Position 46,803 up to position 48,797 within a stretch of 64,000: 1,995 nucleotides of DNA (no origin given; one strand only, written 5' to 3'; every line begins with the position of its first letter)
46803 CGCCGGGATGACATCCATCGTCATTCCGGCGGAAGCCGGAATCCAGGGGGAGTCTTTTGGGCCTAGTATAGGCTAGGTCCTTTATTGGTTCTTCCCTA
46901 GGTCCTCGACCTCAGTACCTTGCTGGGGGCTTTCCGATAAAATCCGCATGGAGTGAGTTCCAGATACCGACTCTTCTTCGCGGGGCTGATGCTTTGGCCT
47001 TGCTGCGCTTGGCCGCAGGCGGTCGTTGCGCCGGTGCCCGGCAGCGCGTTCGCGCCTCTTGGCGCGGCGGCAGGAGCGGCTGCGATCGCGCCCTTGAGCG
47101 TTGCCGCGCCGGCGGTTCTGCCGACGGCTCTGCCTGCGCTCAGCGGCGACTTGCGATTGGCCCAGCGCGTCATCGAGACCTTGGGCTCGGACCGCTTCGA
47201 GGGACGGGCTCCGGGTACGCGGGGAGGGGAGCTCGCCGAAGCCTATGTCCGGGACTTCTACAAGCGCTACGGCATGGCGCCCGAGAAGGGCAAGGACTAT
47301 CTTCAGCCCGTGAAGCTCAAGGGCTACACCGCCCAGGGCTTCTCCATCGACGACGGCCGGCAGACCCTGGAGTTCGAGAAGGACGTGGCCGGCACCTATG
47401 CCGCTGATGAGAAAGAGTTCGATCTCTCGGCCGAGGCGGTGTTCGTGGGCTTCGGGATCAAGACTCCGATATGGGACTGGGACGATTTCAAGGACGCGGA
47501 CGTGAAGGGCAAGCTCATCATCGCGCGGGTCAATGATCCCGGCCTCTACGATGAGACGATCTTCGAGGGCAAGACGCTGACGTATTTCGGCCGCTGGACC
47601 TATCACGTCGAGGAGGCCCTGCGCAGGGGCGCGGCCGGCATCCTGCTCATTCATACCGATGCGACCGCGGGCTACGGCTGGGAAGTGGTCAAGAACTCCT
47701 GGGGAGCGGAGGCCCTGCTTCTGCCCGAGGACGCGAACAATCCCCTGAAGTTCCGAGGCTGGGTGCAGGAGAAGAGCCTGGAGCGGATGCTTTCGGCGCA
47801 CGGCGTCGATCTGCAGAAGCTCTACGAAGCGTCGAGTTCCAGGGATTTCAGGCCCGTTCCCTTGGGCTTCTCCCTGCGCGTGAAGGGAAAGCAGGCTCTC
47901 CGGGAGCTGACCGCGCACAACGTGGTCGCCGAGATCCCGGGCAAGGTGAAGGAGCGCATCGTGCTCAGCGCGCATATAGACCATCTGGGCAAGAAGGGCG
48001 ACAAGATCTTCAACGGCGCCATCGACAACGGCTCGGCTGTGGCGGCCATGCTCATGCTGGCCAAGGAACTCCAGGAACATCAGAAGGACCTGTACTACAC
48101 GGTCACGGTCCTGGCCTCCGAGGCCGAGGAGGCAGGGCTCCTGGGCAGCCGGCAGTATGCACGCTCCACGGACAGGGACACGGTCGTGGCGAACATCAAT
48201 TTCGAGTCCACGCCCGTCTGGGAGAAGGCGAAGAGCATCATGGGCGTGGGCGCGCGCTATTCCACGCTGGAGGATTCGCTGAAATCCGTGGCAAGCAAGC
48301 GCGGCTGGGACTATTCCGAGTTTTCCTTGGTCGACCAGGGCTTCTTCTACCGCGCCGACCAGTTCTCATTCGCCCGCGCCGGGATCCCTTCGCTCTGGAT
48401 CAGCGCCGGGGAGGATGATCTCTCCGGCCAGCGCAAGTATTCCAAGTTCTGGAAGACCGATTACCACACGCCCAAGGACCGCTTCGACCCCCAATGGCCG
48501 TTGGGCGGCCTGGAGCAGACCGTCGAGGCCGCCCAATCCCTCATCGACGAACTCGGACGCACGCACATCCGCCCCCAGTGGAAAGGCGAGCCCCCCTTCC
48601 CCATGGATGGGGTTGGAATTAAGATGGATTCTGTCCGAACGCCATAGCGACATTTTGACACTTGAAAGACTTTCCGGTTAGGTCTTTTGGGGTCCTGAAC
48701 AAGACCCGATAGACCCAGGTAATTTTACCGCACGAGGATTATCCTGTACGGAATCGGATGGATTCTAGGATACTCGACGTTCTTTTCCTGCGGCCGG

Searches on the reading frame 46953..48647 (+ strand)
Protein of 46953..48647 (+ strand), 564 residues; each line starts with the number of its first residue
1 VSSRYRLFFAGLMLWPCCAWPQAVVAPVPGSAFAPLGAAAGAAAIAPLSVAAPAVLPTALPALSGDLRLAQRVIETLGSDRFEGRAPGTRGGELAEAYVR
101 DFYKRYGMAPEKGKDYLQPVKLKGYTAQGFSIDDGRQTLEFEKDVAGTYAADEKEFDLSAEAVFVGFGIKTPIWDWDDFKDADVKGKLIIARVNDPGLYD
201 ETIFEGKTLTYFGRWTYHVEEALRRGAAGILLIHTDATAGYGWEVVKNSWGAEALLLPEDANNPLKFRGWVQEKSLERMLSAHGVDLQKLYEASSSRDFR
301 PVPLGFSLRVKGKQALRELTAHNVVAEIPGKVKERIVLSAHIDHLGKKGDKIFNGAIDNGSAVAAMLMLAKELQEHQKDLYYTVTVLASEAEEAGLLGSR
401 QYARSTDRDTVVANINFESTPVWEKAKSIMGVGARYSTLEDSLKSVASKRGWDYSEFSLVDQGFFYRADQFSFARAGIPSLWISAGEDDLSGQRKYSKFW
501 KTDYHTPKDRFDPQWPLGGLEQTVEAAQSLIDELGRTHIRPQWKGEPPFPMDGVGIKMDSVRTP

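Call 3: search_protein_families(library=pfam, proteins=[window:46953-48647:+], max_evalue=0.01)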
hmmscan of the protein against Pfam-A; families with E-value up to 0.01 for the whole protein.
window:46953-48647:+ (564 aa): 3 families
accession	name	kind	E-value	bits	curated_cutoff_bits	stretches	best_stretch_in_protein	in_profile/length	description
PF04389.22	Peptidase_M28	-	1.2e-36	126.7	21.3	1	323-512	1-175/193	Peptidase family M28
PF05343.19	Peptidase_M42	-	2e-07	30.8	23.2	1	350-427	126-203/292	M42 glutamyl aminopeptidase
PF01546.33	Peptidase_M20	-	7e-06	26.5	24.6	1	355-535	32-145/206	Peptidase family M20/M25/M40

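Call 4: search_protein_families(library=ncbifam, proteins=[window:46953-48647:+], max_evalue=0.01)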
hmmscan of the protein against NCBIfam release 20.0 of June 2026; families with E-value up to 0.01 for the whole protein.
window:46953-48647:+ (564 aa): 4 families
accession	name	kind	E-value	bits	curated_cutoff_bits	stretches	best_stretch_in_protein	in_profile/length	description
NF007568.0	PRK10199.1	equivalog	8.6e-07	28.5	298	1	311-494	87-287/346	aminopeptidase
NF045908.1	AminopepLapALeg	equivalog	5e-05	22.3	600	1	335-420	206-289/396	aminopeptidase LapA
NF004788.0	PRK06133.1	subfamily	0.00013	21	349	1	315-419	88-203/417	glutamate carboxypeptidase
TIGR01910.1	DapE-ArgE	subfamily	0.0079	15.4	217.6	0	349-409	95-156/373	ArgE/DapE family deacylase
